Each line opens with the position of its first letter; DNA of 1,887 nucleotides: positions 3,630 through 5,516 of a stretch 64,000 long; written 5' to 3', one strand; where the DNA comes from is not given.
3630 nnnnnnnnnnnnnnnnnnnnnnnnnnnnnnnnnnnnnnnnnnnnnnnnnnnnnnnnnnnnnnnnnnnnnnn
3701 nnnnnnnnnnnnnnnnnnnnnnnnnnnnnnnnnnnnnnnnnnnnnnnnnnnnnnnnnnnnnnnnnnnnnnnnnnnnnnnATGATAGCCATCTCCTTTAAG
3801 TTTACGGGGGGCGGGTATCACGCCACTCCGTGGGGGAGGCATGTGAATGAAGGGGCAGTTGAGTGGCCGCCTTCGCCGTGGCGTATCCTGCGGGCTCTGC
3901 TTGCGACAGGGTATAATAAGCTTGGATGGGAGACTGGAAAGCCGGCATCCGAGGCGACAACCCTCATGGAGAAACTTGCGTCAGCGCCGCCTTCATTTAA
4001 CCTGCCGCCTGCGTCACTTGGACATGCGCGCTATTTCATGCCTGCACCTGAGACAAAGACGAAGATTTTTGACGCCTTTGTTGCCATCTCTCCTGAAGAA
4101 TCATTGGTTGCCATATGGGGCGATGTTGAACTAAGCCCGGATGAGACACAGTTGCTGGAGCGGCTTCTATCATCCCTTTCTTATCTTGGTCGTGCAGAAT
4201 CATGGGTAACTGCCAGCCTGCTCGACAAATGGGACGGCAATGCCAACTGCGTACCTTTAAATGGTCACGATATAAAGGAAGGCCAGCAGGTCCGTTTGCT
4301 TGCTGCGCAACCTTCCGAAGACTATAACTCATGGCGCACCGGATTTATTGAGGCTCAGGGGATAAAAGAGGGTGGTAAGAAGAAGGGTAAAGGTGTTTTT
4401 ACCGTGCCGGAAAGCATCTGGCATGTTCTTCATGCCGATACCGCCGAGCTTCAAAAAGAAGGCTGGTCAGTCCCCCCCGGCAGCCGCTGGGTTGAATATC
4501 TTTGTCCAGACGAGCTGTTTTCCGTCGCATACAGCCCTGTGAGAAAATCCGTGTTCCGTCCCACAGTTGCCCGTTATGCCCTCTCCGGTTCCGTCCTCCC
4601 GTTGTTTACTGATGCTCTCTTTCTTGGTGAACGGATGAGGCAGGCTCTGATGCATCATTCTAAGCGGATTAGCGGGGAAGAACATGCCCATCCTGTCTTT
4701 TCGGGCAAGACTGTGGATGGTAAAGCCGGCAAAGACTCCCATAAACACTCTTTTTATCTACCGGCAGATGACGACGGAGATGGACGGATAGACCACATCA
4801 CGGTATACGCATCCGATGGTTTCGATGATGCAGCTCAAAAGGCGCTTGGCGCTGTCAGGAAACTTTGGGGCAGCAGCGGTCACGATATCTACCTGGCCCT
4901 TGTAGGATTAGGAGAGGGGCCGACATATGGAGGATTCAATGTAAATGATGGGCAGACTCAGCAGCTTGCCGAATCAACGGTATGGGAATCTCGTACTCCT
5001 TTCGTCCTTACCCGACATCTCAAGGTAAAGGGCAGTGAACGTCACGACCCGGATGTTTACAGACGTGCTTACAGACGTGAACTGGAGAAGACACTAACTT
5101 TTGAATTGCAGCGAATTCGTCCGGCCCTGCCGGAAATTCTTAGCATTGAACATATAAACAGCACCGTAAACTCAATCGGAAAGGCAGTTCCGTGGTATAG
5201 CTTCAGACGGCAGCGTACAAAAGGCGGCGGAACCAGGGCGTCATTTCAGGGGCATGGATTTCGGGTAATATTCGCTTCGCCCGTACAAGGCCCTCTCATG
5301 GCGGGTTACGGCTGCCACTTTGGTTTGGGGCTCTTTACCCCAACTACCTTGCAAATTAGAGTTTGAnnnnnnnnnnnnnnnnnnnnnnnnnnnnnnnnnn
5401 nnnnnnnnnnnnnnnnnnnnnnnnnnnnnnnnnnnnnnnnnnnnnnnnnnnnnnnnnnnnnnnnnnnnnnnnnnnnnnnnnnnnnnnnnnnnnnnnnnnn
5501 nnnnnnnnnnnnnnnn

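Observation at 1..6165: Type I-G CRISPR-Cas locus without an adaptation module: the array starts 30 bp after csb2 and its first repeat has lost its 5' half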

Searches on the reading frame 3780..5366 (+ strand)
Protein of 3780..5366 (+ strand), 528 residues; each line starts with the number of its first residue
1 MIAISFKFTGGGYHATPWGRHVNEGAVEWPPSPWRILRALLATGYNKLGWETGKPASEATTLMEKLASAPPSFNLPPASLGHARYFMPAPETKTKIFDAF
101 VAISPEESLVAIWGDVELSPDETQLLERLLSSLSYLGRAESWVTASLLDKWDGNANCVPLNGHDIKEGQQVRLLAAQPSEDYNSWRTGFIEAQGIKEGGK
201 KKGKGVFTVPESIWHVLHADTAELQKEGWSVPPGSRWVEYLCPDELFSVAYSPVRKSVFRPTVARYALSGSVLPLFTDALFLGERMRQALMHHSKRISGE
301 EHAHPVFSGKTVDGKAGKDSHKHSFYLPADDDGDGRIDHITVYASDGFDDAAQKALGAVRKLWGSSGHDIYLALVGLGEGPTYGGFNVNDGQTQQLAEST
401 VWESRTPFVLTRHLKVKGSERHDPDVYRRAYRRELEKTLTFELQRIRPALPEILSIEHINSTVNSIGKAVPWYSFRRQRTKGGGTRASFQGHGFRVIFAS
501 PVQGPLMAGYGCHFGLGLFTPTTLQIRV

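Call 7: search_protein_families(library=ncbifam, proteins=[window:3780-5366:+])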
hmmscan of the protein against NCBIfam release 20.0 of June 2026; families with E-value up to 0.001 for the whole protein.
window:3780-5366:+ (528 aa): 1 family
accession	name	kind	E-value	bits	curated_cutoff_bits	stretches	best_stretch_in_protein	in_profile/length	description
TIGR02165.1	cas5_6_GSU0054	equivalog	3.4e-51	174.9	45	1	1-521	1-491/492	type I-G CRISPR-associated protein Csb2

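Call 8: search_protein_families(library=pfam, proteins=[window:3780-5366:+])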
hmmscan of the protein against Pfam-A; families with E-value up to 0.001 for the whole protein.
window:3780-5366:+ (528 aa): 0 families

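Call 14: find_homologous_proteins(query=window:3780-5366:+, max_evalue=1e-10)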
Query window:3780-5366:+ (528 aa): 4458 proteins with E <= 1e-10 among 8000 candidates; the best 120 are listed.
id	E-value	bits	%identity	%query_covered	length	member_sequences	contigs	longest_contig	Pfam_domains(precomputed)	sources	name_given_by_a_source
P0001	0.0e+0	1146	93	100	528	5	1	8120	-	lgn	-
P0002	0.0e+0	1035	84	100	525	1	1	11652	-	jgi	jgi:CRISPR-associated protein Csb2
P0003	1.1e-249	848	72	98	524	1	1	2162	-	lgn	-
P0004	8.6e-243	825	69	98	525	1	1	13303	-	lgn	-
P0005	1.6e-188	646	56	98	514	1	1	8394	-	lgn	-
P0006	5.4e-171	588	53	99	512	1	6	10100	-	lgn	-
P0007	4.6e-165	569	51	98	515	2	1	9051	-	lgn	-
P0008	3.6e-164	566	52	98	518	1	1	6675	-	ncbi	-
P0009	3.7e-163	562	50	98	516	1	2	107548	-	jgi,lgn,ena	-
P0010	4.9e-163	562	50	98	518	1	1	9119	-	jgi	-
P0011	2.3e-162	560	49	99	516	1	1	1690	-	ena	-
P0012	6.4e-162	558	51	98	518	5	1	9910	-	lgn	-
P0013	1.3e-161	557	50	98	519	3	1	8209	-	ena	-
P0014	1.4e-161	557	50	98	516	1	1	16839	-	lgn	-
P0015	2.7e-161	556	50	98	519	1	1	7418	-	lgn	-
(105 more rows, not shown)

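Call 15: find_encoding_contigs(protein=P0002, flank=10000, max_places=3)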
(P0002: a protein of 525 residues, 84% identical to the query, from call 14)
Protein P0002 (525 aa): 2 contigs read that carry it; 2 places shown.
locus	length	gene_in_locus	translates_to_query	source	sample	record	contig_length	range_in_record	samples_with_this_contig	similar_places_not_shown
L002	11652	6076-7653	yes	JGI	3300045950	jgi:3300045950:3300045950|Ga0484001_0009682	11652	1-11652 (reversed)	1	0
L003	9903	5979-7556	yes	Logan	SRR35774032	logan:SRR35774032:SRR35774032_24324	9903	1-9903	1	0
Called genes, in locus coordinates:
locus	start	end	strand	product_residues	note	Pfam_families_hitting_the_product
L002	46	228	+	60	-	-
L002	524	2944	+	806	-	PF00270:DEAD, PF00271:Helicase_C (weak), PF22590:Cas3-like_C_2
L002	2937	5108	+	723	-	-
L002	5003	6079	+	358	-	PF09617:Cas_GSU0053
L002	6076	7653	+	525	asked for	-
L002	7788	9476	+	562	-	PF01930:Cas_Cas4, PF12705:PDDEXK_1 (weak), PF01867:Cas_Cas1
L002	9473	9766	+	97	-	PF09827:CRISPR_Cas2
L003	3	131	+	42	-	?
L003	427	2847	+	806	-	PF00270:DEAD, PF00271:Helicase_C (weak), PF22590:Cas3-like_C_2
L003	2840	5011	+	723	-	-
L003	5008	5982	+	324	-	PF09617:Cas_GSU0053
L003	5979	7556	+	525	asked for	-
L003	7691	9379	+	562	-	PF01930:Cas_Cas4, PF12705:PDDEXK_1 (weak), PF01867:Cas_Cas1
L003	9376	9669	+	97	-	PF09827:CRISPR_Cas2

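Call 16: find_encoding_contigs(protein=P0004, flank=10000, max_places=3)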
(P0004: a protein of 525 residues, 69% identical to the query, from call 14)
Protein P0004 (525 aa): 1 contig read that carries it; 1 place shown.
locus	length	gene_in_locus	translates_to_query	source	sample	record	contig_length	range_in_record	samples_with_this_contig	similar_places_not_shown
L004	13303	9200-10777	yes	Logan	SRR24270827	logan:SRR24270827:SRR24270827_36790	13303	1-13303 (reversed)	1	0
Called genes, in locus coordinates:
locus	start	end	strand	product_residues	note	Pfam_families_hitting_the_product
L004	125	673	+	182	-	PF02482:Ribosomal_S30AE, PF00313:CSD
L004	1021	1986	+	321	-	PF13280:WYL, PF25583:WCX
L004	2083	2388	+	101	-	PF05635:23S_rRNA_IVP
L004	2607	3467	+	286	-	PF25175:Beta-prop_WDR5, PF25174:Beta-prop_THOC3, PF23381:Beta-prop_IFT122_1st, PF25173:Beta-prop_WDR3_1st, PF25172:Beta-prop_WDR3_2nd, PF25391:WD40_Gbeta, PF25168:Beta-prop_WDR36-Utp21_2nd, PF25171:Beta-prop_WDR36-Utp21_1st, +28 more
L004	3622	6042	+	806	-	PF00270:DEAD, PF00271:Helicase_C (weak), PF22590:Cas3-like_C_2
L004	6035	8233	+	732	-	-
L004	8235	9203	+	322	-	PF09617:Cas_GSU0053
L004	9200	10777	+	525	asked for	-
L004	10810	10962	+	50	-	-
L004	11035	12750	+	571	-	PF01930:Cas_Cas4, PF12705:PDDEXK_1 (weak), PF01867:Cas_Cas1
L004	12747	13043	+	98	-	PF09827:CRISPR_Cas2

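Call 17: find_encoding_contigs(protein=P0001, flank=10000, max_places=3)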
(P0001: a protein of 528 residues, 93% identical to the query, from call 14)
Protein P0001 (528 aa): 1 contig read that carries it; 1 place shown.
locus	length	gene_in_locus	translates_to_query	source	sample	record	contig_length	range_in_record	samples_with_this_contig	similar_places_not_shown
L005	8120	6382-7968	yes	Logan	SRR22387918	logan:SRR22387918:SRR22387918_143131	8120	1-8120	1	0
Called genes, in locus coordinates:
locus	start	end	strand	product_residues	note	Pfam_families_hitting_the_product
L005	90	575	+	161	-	PF11969:DcpS_C (weak), PF01230:HIT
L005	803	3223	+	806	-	PF00270:DEAD, PF00271:Helicase_C (weak), PF22590:Cas3-like_C_2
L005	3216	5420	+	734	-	-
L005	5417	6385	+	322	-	PF09617:Cas_GSU0053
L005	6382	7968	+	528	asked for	-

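Call 46: list_cluster_members(proteins=[P0001, window:3780-5366:+, P0003])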
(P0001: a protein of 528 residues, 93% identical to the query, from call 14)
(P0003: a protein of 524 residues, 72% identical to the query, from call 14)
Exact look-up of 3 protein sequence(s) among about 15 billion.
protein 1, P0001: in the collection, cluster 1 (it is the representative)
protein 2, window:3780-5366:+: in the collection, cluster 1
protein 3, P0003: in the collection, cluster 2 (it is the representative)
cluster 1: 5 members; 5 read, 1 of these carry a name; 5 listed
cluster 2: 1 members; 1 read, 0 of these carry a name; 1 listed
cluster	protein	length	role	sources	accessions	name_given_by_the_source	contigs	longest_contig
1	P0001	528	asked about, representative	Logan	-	-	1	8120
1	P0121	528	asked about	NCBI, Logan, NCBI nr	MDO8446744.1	MAG: type I-U CRISPR-associated protein Csb2 [Deltaproteobacteria bacterium] | type I-U CRISPR-associated protein Csb2 [Deltaproteobacteria bacterium]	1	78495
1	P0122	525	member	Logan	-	-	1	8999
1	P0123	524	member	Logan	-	-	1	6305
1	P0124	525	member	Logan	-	-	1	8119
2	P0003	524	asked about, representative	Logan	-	-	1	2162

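Call 47: find_encoding_contigs(protein=P0121, flank=10000, max_places=5)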
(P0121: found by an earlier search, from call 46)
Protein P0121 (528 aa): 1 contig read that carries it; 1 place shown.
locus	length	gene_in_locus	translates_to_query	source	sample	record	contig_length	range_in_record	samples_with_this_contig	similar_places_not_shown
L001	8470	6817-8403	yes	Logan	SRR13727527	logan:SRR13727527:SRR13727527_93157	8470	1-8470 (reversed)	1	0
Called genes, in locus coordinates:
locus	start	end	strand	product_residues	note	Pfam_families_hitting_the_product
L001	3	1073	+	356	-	?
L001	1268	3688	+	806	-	PF00270:DEAD, PF00271:Helicase_C (weak), PF22590:Cas3-like_C_2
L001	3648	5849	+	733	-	-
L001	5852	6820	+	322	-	PF09617:Cas_GSU0053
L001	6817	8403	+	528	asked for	-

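Call 48: find_encoding_contigs(protein=P0122, flank=10000, max_places=3)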
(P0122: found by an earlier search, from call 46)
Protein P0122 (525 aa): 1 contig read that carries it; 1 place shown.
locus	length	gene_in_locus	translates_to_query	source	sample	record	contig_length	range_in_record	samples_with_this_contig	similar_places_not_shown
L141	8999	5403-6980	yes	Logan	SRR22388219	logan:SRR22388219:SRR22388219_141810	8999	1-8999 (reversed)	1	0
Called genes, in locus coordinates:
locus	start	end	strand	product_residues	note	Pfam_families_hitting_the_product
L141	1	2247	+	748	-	?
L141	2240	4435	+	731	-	-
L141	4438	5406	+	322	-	PF09617:Cas_GSU0053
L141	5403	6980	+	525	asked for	-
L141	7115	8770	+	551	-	PF01930:Cas_Cas4, PF12705:PDDEXK_1 (weak), PF01867:Cas_Cas1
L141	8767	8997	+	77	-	?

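Call 49: find_encoding_contigs(protein=P0123, flank=10000, max_places=3)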
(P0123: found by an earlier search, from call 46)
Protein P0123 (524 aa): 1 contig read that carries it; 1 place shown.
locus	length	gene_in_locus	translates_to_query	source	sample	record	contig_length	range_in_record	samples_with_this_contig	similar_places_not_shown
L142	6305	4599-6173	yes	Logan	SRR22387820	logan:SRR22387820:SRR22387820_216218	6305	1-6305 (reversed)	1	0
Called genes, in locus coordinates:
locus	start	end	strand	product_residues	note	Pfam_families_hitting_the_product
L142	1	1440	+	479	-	?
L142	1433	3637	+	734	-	-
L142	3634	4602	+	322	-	PF09617:Cas_GSU0053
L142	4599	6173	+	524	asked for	-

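Call 50: find_encoding_contigs(protein=P0124, flank=10000, max_places=3)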
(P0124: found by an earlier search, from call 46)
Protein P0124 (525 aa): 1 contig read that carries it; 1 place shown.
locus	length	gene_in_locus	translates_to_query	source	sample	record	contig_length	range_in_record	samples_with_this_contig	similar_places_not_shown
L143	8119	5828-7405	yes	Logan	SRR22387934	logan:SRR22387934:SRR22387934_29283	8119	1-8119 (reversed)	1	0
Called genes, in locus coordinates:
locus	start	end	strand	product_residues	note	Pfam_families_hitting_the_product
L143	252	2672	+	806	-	PF00270:DEAD, PF22590:Cas3-like_C_2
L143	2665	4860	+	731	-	-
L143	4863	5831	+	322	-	PF09617:Cas_GSU0053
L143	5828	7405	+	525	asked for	-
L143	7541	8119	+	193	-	?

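Call 53: find_homologous_proteins(query=L141:7115-8770:+, max_evalue=1e-20)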
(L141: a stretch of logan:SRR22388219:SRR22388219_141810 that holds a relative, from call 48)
Query L141:7115-8770:+ (551 aa): 8000 proteins with E <= 1e-20 among 8000 candidates; the best 120 are listed.
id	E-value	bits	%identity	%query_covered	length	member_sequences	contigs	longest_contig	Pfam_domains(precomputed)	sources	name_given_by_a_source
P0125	0.0e+0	1226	97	100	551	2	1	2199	PF01930.24,PF12705.14,PF01867.22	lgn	-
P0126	0.0e+0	1118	87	100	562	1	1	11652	PF01930.24,PF12705.14,PF01867.22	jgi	jgi:CRISPR-associated endonuclease Cas1/CRISPR-associated protein Cas4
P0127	4.4e-225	766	61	99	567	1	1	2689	PF01930.24,PF12705.14,PF01867.22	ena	-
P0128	2.5e-224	764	61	99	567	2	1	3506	PF01930.24,PF12705.14,PF01867.22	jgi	-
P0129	1.1e-223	762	60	99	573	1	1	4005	PF01930.24,PF12705.14,PF01867.22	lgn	-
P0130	4.2e-223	760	60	99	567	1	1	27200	PF01930.24,PF12705.14,PF01867.22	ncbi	-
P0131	5.0e-223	760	60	99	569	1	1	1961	PF01930.24,PF12705.14,PF01867.22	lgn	-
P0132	2.7e-220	751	59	99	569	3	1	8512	PF01930.24,PF12705.14,PF01867.22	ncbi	-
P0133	3.4e-220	750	60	99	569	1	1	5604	PF01930.24,PF12705.14,PF01867.22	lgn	-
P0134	3.8e-220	750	61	99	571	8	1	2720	PF01930.24,PF12705.14,PF01867.22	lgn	-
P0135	4.7e-220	750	60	99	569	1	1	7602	PF01930.24,PF12705.14,PF01867.22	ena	-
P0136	6.3e-220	749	60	99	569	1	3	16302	PF01930.24,PF12705.14,PF01867.22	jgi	-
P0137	7.2e-220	749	60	99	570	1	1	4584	PF01930.24,PF12705.14,PF01867.22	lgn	-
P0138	2.9e-219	747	60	99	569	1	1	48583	PF01930.24,PF01867.22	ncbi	-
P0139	3.0e-219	747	60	99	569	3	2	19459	PF01930.24,PF12705.14,PF01867.22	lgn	-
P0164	6.9e-218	743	59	99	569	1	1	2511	PF01930.24,PF12705.14,PF01867.22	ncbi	-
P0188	5.1e-217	740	59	99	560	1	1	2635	PF01930.24,PF12705.14,PF01867.22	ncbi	-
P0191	5.4e-217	740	59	99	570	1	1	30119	PF01930.24,PF12705.14,PF01867.22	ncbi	-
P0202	2.5e-216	738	58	99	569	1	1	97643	PF01930.24,PF12705.14,PF01867.22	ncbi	-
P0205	3.0e-216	737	60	100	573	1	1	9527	PF01930.24,PF12705.14,PF01867.22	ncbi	-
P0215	6.8e-216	736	59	99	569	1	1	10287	PF01930.24,PF12705.14,PF01867.22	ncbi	-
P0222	1.6e-215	735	61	99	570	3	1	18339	PF01930.24,PF12705.14,PF01867.22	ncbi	-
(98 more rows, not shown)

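Call 54: list_cluster_members(proteins=[P0130, P0132, P0138, P0164, P0188, P0191, P0202, P0205, P0215, P0222])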
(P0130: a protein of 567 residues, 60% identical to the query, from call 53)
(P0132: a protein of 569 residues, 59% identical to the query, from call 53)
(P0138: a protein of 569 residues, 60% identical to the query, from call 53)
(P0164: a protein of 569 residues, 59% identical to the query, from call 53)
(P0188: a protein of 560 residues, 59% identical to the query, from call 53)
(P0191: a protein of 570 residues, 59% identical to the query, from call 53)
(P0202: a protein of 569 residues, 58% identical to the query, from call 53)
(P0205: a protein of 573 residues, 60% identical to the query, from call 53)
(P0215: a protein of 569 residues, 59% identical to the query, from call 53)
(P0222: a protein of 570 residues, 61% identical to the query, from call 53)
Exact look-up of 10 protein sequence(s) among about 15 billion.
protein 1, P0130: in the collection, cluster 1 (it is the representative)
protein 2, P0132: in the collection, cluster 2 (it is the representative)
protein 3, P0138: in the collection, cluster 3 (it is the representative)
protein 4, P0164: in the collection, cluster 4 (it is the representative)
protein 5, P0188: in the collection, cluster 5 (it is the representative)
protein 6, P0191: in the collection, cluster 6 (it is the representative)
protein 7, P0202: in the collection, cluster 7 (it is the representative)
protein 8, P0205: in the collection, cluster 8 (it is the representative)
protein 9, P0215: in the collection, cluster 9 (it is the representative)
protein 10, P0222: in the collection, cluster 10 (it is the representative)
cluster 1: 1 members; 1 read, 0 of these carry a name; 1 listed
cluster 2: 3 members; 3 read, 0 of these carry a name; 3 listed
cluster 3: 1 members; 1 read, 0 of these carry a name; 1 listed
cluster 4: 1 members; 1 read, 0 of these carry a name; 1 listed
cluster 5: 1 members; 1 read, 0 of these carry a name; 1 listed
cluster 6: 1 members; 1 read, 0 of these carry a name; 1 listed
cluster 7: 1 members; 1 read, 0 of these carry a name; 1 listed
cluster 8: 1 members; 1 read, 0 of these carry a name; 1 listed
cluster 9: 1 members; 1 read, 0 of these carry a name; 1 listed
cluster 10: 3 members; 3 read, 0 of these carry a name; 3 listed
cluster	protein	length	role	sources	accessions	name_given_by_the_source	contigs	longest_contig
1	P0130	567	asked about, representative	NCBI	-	-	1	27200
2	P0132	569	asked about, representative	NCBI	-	-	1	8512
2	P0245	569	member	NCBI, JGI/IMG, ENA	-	-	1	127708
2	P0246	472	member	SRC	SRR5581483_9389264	-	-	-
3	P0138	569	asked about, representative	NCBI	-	-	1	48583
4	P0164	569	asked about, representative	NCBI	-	-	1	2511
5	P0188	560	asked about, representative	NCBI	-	-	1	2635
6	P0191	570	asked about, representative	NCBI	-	-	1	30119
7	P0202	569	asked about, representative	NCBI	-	-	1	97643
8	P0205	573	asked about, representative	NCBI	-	-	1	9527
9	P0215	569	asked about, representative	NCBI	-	-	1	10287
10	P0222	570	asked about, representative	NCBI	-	-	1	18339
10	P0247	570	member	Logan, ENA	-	-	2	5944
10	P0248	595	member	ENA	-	-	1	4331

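Call 55: find_encoding_contigs(protein=P0125, flank=10000, max_places=5)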
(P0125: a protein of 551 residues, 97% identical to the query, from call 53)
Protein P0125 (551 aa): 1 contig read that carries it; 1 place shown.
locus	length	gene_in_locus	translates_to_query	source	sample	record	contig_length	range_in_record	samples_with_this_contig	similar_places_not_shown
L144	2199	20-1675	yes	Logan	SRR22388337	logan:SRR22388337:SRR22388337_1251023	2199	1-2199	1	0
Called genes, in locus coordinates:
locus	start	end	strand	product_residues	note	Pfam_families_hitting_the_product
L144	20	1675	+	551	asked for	PF01930:Cas_Cas4, PF12705:PDDEXK_1 (weak), PF01867:Cas_Cas1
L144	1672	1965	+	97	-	PF09827:CRISPR_Cas2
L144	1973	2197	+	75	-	?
